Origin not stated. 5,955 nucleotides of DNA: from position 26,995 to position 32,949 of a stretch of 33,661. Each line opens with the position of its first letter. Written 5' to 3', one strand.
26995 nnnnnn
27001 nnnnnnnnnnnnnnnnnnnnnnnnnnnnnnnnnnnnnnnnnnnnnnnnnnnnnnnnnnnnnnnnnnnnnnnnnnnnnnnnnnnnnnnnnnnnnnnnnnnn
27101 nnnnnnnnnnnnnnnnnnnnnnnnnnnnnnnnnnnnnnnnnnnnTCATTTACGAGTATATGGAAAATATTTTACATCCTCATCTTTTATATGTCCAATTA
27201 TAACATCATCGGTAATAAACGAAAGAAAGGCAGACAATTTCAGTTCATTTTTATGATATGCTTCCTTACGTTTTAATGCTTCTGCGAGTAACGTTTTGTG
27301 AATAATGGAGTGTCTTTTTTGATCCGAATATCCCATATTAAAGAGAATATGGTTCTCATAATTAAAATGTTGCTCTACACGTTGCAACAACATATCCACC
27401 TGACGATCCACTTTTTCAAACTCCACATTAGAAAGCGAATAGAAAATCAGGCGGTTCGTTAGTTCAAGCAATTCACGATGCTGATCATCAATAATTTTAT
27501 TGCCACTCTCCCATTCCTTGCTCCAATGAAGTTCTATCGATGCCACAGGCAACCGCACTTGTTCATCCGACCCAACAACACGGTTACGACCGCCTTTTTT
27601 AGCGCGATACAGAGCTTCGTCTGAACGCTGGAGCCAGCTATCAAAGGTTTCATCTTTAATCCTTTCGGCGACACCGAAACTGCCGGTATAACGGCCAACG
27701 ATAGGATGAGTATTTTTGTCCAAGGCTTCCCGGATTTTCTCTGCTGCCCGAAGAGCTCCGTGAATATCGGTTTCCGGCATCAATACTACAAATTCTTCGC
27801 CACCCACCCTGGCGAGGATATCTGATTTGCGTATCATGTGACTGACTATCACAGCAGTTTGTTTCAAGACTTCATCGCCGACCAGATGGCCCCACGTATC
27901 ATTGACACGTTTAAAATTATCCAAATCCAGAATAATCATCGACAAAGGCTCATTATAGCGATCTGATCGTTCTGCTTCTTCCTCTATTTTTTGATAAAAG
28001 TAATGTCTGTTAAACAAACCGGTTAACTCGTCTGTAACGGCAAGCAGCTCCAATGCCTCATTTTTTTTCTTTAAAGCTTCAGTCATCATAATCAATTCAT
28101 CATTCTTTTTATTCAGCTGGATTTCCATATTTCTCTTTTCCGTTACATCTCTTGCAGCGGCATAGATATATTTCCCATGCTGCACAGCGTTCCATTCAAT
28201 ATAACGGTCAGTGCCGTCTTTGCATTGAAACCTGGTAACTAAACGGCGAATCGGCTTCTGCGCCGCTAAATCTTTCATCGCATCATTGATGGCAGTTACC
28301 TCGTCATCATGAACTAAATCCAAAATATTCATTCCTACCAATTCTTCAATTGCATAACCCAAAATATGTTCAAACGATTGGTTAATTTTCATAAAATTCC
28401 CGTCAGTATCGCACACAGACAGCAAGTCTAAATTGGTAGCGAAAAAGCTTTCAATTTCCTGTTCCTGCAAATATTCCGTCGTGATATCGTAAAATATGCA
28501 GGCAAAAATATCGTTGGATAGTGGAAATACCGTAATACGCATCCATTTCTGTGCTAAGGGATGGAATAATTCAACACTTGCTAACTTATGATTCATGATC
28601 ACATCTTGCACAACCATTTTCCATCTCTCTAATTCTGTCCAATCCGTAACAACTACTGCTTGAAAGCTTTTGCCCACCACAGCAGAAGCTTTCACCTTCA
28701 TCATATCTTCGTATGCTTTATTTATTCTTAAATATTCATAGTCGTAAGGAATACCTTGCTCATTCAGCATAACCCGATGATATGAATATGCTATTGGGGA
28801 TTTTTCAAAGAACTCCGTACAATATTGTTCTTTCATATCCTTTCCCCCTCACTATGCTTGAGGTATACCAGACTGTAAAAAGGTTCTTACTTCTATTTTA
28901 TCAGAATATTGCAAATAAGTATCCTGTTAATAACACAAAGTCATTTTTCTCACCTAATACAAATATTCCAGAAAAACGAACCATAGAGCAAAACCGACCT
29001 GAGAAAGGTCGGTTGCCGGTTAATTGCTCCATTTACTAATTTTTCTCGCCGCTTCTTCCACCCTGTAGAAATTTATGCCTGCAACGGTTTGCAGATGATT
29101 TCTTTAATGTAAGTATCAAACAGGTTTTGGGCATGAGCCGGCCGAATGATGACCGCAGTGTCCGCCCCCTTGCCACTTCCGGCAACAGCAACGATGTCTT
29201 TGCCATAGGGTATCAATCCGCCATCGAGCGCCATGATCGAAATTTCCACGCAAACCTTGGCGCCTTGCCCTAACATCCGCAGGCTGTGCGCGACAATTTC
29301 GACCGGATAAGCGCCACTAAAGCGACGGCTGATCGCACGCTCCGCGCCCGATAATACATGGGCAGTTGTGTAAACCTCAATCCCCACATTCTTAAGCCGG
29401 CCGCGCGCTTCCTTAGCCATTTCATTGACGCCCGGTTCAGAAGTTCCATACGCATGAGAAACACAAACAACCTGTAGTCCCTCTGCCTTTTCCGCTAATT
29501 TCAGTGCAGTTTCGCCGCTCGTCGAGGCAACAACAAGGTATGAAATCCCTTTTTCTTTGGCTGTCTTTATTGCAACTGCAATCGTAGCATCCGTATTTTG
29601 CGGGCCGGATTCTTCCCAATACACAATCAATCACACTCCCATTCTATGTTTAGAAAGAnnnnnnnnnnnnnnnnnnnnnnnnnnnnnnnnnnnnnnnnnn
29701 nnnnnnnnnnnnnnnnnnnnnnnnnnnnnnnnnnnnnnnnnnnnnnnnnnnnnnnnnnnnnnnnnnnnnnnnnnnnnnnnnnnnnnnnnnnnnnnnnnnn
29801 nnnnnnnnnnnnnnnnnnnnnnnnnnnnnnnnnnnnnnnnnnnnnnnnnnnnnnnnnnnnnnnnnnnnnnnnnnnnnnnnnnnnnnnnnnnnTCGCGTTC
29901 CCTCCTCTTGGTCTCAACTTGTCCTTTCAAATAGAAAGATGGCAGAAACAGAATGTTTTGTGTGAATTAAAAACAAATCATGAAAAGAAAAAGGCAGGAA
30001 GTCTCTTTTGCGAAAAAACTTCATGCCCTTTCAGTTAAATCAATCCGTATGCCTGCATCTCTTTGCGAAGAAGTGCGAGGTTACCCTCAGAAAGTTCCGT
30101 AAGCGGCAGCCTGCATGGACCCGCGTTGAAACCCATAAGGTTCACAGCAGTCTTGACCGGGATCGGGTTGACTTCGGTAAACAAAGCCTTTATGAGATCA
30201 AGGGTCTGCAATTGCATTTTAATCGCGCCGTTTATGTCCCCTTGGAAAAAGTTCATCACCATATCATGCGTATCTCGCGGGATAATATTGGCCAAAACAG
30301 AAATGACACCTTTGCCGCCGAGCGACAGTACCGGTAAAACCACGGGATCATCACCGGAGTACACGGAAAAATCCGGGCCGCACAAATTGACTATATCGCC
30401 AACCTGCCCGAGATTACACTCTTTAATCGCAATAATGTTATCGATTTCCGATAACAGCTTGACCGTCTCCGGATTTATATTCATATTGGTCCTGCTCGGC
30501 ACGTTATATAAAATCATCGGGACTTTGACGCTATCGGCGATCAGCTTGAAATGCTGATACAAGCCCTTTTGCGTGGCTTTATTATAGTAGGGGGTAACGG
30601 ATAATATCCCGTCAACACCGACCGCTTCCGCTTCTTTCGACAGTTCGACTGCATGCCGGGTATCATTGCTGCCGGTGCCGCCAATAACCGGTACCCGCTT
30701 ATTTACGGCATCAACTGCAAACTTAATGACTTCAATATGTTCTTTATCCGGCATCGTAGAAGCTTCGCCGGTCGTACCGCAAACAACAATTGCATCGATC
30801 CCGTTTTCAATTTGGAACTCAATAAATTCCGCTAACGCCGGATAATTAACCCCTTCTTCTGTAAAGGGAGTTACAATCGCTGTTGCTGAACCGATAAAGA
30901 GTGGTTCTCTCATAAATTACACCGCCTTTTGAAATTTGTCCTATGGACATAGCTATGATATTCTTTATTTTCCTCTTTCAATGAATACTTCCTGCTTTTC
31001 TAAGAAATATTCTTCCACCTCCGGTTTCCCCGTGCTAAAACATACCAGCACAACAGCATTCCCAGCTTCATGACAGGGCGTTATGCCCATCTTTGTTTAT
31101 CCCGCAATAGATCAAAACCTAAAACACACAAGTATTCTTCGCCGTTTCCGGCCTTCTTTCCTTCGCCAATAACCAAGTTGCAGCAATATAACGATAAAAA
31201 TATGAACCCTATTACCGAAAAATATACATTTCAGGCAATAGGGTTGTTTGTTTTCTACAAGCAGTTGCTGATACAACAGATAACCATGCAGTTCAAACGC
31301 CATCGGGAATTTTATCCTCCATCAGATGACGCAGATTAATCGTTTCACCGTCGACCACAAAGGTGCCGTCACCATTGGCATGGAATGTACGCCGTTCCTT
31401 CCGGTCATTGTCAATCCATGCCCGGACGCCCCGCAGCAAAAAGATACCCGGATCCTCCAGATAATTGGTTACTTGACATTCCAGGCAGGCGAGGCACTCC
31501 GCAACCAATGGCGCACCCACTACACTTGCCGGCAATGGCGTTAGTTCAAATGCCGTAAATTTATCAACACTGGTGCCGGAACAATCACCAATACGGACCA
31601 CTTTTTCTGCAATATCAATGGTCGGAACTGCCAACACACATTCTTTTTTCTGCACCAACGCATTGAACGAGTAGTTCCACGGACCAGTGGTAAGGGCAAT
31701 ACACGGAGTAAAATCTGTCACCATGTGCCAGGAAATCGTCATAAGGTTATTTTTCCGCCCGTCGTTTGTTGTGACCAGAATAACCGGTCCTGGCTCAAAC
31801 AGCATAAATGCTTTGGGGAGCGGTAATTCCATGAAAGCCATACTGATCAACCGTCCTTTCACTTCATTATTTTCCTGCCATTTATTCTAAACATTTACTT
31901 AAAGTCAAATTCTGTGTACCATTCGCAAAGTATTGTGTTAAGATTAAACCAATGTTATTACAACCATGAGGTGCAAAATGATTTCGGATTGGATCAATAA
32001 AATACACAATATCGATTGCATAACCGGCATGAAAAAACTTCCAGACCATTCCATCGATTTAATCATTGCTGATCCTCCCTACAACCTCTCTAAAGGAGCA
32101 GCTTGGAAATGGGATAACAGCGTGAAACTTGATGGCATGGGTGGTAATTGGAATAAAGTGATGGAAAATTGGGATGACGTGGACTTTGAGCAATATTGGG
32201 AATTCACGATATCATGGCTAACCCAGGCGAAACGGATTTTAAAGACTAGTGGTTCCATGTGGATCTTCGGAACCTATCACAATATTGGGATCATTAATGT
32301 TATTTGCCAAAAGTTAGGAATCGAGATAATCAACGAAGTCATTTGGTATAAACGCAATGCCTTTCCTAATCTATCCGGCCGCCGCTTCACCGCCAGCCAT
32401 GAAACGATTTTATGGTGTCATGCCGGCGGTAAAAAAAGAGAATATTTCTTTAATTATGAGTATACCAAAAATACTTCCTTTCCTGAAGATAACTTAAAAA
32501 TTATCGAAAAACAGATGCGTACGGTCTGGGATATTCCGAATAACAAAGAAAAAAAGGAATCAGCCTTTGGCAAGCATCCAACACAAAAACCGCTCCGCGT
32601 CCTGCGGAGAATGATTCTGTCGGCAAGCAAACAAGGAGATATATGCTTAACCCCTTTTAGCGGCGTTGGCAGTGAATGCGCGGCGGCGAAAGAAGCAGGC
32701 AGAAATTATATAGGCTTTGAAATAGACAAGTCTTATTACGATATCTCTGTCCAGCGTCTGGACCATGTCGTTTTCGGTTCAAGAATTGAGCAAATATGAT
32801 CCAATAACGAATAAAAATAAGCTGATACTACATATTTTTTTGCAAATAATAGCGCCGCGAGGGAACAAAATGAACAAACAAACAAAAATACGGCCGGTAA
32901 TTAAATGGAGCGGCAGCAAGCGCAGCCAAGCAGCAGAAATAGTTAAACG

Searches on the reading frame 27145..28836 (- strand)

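Call 4: search_protein_families(library=pfam, proteins=[window:27145-28836:-])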
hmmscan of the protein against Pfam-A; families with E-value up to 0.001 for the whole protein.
window:27145-28836:- (563 aa): 8 families
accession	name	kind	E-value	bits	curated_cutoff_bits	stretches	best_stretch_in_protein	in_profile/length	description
PF00990.26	GGDEF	-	5.1e-45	153.6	23.8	1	266-419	1-161/161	Diguanylate cyclase, GGDEF domain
PF08448.16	PAS_4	-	1.6e-17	64.2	23.1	2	137-235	6-109/110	PAS fold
PF13426.13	PAS_9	-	3.5e-12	46.9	27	1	141-233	6-103/103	PAS domain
PF00989.32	PAS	-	6.2e-11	42.8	22.6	1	137-218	12-94/113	PAS fold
PF08447.18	PAS_3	-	1.2e-09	38.7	25.6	1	149-218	2-73/89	PAS fold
PF13188.13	PAS_8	-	1.2e-07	31.8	21.8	1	128-181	3-56/65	PAS domain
PF01814.28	Hemerythrin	-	1.5e-07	32.4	25.3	1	446-560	3-126/127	Hemerythrin HHE cation binding domain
PF14598.12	PAS_11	-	4.6e-06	27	25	1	142-209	8-75/109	PAS domain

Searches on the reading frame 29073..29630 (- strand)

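Call 52: search_protein_families(library=pfam, proteins=[window:29073-29630:-], max_evalue=0.01)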
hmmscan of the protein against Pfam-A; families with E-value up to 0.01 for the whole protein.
window:29073-29630:- (185 aa): 1 family
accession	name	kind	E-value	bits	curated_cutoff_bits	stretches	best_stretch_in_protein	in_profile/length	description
PF02887.21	PK_C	-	1.8e-14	54.3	28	1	14-161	1-113/114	Pyruvate kinase, alpha/beta domain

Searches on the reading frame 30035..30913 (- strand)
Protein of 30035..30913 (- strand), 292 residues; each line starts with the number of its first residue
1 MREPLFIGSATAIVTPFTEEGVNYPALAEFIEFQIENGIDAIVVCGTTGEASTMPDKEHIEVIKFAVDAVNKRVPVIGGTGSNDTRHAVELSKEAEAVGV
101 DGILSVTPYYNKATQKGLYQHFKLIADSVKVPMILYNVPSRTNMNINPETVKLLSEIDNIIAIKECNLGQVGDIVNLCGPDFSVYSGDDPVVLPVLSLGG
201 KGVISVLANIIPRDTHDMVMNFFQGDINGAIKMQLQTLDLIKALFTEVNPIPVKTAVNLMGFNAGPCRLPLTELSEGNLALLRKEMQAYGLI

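Call 52: search_protein_families(library=pfam, proteins=[window:30035-30913:-], max_evalue=0.01)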
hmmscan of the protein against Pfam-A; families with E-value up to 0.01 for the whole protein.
window:30035-30913:- (292 aa): 1 family
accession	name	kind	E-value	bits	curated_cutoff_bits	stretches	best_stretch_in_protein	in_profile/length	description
PF00701.28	DHDPS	-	9.1e-96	320.4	22.1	1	6-287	2-287/289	Dihydrodipicolinate synthetase family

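Call 76: list_cluster_members(proteins=[window:30035-30913:-, window:21970-23154:-, window:14671-15459:-, window:13649-14656:-, window:15477-16631:-, window:10390-12030:-, window:23542-24465:-, window:4755-5840:-, window:25911-26783:-, window:19850-21100:-])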
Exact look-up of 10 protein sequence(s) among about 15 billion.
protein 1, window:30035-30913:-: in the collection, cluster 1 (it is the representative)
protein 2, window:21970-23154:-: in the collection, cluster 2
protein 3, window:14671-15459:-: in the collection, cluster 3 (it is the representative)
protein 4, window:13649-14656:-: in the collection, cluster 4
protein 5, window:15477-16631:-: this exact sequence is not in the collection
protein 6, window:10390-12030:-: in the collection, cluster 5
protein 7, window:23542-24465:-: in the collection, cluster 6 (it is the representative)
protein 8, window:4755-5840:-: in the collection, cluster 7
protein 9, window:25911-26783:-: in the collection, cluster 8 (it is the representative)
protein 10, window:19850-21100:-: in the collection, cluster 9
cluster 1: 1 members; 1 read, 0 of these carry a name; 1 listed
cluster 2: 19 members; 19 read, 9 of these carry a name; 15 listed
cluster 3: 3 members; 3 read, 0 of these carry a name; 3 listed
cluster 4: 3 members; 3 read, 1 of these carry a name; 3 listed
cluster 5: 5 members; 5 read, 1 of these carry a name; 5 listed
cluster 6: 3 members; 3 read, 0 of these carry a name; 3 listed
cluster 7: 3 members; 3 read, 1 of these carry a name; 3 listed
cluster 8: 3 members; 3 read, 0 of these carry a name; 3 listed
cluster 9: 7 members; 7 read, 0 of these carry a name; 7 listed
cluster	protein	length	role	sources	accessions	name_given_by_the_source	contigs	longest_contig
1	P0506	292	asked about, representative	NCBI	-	-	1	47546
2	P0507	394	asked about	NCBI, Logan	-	-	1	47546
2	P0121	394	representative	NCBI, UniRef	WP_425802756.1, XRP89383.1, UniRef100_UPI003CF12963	acyl-CoA dehydrogenase family protein [Desulfitobacterium sp. Sab5] | acyl-CoA dehydrogenase family protein n=1 Tax=Desulfitobacterium nosdiversum ...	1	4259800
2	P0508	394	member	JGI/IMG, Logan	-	alkylation response protein AidB-like acyl-CoA dehydrogenase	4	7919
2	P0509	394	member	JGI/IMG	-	alkylation response protein AidB-like acyl-CoA dehydrogenase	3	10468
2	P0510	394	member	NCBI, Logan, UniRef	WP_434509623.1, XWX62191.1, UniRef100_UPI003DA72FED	acyl-CoA dehydrogenase family protein [Desulfitobacterium sp. AusDCA] | acyl-CoA dehydrogenase family protein n=1 Tax=Desulfitobacterium sp. AusDCA TaxID=3240383 ...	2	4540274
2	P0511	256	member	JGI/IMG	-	alkylation response protein AidB-like acyl-CoA dehydrogenase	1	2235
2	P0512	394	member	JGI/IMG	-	alkylation response protein AidB-like acyl-CoA dehydrogenase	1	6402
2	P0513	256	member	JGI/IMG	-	alkylation response protein AidB-like acyl-CoA dehydrogenase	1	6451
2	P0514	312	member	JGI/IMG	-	alkylation response protein AidB-like acyl-CoA dehydrogenase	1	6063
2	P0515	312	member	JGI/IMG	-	alkylation response protein AidB-like acyl-CoA dehydrogenase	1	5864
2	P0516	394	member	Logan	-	-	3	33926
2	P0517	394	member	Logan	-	-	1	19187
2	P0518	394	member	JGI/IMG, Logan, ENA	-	-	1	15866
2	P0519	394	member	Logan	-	-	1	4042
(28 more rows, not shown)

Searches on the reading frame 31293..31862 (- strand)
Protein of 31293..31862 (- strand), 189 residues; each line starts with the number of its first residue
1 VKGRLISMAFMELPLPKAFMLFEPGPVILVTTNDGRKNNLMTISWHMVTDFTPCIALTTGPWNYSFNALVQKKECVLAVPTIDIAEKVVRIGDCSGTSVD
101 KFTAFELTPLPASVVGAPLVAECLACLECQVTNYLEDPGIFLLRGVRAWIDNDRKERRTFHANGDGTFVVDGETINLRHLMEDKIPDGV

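Call 52: search_protein_families(library=pfam, proteins=[window:31293-31862:-], max_evalue=0.01)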
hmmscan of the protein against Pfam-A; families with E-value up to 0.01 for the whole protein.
window:31293-31862:- (189 aa): 1 family
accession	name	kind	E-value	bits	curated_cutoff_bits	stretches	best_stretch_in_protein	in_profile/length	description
PF01613.24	Flavin_Reduct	-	1.4e-22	80.9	27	1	24-158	5-141/153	Flavin reductase like domain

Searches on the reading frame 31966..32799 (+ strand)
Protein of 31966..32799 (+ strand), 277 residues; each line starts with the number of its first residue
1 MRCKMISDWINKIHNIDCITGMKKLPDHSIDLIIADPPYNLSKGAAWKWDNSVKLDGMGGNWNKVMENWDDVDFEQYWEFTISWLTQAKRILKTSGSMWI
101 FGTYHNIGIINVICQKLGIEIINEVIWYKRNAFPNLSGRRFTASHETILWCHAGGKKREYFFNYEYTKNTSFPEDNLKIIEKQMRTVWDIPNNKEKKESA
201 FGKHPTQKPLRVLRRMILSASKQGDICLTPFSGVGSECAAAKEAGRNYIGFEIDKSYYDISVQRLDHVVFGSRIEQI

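Call 52: search_protein_families(library=pfam, proteins=[window:31966-32799:+], max_evalue=0.01)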
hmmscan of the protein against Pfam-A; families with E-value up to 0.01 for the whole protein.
window:31966-32799:+ (277 aa): 1 family
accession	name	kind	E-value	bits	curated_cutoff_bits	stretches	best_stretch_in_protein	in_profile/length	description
PF01555.25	N6_N4_Mtase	-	7e-54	183.5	26.7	1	30-262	1-220/221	DNA methylase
